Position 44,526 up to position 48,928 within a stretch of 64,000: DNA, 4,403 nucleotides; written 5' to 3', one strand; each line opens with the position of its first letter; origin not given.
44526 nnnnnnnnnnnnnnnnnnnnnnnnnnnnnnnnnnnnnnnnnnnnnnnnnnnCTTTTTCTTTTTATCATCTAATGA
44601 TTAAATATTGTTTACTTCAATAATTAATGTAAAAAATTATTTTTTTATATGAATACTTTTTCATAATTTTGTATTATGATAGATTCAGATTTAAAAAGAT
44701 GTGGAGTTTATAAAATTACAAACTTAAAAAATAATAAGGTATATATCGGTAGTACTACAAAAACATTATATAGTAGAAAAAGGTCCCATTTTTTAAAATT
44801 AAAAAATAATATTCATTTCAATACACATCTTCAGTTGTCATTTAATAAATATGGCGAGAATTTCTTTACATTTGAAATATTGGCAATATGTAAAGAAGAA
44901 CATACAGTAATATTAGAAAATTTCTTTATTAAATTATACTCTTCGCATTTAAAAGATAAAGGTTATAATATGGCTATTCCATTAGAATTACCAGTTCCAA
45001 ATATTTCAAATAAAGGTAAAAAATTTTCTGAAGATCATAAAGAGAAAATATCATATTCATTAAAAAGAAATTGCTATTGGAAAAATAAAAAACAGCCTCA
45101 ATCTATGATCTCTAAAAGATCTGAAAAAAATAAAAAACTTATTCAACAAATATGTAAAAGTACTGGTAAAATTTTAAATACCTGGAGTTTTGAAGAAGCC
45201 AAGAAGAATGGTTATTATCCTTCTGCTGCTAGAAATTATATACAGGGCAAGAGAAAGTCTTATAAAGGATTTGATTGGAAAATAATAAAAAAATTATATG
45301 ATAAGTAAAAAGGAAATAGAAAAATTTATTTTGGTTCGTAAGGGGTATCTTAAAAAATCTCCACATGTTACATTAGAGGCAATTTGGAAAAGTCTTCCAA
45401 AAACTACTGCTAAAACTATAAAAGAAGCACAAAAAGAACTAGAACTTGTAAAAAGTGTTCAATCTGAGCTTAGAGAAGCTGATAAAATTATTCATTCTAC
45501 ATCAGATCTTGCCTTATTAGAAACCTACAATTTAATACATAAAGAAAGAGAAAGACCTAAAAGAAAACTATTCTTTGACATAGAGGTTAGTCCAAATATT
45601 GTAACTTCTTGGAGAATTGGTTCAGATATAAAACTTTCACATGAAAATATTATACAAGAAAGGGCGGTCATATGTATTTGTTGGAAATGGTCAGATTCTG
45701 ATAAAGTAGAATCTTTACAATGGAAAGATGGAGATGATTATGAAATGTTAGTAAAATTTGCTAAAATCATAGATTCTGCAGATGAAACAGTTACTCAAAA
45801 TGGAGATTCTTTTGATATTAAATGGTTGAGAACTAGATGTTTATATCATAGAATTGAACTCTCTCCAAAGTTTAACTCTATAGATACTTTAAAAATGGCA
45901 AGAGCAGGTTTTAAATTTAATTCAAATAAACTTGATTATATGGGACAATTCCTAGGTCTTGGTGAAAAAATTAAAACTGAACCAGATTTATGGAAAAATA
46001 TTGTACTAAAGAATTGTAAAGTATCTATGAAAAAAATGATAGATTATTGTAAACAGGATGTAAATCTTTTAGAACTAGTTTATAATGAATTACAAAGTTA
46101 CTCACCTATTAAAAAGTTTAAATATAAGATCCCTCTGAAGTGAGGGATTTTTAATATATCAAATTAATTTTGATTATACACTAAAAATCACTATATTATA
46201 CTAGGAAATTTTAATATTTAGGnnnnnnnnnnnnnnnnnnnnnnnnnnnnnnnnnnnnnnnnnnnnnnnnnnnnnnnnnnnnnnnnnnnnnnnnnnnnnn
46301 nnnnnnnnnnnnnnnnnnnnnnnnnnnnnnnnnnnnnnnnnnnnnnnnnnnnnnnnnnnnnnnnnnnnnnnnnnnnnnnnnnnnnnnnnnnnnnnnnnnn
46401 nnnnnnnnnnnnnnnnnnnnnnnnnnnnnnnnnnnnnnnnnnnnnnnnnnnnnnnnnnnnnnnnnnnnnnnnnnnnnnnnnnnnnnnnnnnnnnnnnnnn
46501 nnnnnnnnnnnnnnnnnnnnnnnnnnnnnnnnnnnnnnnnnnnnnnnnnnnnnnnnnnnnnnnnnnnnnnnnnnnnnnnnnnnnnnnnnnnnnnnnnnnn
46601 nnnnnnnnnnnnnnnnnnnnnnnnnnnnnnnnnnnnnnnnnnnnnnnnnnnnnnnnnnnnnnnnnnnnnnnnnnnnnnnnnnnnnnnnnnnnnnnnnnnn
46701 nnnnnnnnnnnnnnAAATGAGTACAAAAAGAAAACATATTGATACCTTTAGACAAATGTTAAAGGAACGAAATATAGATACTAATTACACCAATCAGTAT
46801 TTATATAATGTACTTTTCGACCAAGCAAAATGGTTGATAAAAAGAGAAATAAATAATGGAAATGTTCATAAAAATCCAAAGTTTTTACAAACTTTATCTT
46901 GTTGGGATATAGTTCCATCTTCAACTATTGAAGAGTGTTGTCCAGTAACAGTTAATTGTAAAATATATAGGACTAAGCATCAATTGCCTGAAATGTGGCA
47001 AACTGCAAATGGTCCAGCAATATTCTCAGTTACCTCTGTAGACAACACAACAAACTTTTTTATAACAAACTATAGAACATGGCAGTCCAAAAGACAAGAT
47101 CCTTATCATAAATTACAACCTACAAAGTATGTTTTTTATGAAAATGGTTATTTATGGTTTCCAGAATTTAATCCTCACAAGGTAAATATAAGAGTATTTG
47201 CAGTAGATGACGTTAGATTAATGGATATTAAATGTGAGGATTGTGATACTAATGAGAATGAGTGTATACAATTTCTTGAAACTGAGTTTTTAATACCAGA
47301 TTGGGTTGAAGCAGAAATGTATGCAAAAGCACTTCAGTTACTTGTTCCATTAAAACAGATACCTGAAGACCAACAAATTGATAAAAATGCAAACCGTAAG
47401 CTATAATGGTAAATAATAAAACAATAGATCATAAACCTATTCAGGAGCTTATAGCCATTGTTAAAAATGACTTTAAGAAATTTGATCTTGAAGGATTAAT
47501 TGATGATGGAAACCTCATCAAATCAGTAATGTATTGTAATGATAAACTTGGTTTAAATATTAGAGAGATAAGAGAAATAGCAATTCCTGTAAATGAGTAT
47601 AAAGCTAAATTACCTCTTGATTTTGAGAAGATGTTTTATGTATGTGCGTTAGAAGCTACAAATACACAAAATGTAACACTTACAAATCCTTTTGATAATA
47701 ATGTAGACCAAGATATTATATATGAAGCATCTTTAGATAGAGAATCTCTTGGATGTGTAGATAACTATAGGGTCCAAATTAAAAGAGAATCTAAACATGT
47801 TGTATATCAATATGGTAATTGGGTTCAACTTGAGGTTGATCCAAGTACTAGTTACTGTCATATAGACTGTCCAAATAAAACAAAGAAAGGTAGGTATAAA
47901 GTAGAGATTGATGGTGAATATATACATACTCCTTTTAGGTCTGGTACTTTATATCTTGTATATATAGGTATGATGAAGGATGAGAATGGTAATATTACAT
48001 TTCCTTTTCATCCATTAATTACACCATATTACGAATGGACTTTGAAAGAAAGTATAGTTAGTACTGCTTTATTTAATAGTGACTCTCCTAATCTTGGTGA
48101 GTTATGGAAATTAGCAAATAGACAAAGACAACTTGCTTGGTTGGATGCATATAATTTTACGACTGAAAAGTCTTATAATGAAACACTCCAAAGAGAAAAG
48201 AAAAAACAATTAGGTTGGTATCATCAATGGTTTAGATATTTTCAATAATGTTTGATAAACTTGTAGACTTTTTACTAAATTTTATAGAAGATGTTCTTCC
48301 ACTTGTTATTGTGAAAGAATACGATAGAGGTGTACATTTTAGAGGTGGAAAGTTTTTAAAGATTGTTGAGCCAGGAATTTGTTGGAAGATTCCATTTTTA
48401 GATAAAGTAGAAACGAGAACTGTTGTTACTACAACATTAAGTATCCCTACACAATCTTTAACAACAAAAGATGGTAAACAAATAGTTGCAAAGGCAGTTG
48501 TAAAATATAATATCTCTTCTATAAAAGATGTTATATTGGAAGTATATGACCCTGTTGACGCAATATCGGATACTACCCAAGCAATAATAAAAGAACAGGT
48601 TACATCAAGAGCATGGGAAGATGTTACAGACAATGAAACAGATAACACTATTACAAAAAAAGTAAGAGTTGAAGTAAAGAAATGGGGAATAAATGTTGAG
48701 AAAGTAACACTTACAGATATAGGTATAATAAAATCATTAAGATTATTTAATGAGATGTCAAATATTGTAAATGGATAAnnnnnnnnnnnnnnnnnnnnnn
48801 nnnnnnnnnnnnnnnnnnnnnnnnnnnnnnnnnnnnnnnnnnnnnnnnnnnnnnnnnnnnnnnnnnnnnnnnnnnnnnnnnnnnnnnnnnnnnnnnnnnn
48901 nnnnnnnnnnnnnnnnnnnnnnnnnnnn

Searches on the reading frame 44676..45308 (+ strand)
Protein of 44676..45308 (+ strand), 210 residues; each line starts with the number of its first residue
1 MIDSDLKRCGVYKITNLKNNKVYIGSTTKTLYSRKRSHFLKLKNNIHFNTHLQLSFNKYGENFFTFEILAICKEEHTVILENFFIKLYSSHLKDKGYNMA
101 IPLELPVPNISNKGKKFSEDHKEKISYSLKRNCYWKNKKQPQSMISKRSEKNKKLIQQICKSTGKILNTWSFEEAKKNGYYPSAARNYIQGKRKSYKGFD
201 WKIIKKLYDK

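Call 53: search_protein_families(library=pfam, proteins=[window:44676-45308:+], max_evalue=0.001)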
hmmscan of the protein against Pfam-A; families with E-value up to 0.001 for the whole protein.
window:44676-45308:+ (210 aa): 2 families
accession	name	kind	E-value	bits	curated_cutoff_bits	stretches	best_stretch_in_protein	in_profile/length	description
PF01541.30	GIY-YIG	-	3.1e-10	40.6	22.6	1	9-95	2-75/78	GIY-YIG catalytic domain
PF19835.5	SegE_GIY-YIG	-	0.00032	21.4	25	1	11-84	20-99/123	Putative endonuclease segE, GIY-YIG domain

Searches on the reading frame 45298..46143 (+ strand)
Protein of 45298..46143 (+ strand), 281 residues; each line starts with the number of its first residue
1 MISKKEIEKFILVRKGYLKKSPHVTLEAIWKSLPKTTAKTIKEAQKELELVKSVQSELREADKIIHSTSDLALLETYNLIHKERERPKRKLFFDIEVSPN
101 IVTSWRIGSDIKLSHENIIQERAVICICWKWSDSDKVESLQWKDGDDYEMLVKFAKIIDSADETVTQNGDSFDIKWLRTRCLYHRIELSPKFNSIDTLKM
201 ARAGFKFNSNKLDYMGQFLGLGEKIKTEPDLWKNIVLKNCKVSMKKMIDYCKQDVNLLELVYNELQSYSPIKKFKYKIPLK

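Call 53: search_protein_families(library=pfam, proteins=[window:45298-46143:+], max_evalue=0.001)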
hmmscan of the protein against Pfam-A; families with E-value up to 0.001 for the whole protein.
window:45298-46143:+ (281 aa): 2 families
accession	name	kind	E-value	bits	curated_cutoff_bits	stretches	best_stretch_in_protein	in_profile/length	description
PF13482.12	RNase_H_2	-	4.6e-09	36.9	22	1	131-265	24-164/165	RNase_H superfamily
PF10108.15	DNA_pol_B_exo2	-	2.4e-07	31.1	24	1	123-208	12-95/213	Predicted 3'-5' exonuclease related to the exonuclease domain of PolB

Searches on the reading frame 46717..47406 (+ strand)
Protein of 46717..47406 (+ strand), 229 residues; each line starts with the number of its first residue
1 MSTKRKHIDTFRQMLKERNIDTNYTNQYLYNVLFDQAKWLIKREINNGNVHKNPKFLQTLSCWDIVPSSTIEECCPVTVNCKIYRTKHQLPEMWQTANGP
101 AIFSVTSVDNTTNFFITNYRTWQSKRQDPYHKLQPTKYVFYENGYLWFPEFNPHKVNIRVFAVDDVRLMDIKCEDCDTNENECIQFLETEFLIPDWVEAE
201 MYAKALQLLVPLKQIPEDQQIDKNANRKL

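Call 53: search_protein_families(library=pfam, proteins=[window:46717-47406:+], max_evalue=0.001)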
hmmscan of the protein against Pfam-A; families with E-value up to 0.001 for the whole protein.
window:46717-47406:+ (229 aa): 1 family
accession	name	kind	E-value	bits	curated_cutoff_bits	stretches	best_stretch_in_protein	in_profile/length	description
PF25702.1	CrAss_Ring_2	-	1.4e-16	61.2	27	1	8-197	3-180/210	Phage tail ring protein 2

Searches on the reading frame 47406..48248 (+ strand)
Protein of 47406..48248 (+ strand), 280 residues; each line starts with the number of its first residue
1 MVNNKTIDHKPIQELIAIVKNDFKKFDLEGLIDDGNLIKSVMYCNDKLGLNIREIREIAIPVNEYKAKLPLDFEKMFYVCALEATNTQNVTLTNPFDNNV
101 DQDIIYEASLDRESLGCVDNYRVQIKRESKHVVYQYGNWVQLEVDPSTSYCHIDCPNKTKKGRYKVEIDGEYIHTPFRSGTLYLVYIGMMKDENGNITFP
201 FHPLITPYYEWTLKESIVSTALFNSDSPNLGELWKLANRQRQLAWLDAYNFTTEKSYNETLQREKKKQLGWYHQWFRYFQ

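Call 53: search_protein_families(library=pfam, proteins=[window:47406-48248:+], max_evalue=0.001)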
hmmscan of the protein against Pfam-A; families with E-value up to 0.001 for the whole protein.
window:47406-48248:+ (280 aa): 1 family
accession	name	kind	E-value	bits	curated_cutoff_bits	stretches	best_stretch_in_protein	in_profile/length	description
PF24228.1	CrAss_Ring_1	-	5.6e-07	29.7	27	1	59-195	54-174/272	Phage tail ring protein 1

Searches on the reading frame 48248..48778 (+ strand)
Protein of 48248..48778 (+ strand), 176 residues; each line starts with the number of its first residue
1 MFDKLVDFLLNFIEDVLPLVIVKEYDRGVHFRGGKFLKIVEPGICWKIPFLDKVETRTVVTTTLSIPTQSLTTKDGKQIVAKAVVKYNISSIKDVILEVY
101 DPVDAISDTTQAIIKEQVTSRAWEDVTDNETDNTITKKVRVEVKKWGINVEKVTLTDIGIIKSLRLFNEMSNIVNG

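Call 53: search_protein_families(library=pfam, proteins=[window:48248-48778:+], max_evalue=0.001)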
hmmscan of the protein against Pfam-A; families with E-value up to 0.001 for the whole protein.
window:48248-48778:+ (176 aa): 1 family
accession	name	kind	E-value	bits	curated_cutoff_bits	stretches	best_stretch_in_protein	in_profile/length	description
PF01145.31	Band_7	-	2.5e-23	83.5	23.6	1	21-160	2-147/176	SPFH domain / Band 7 family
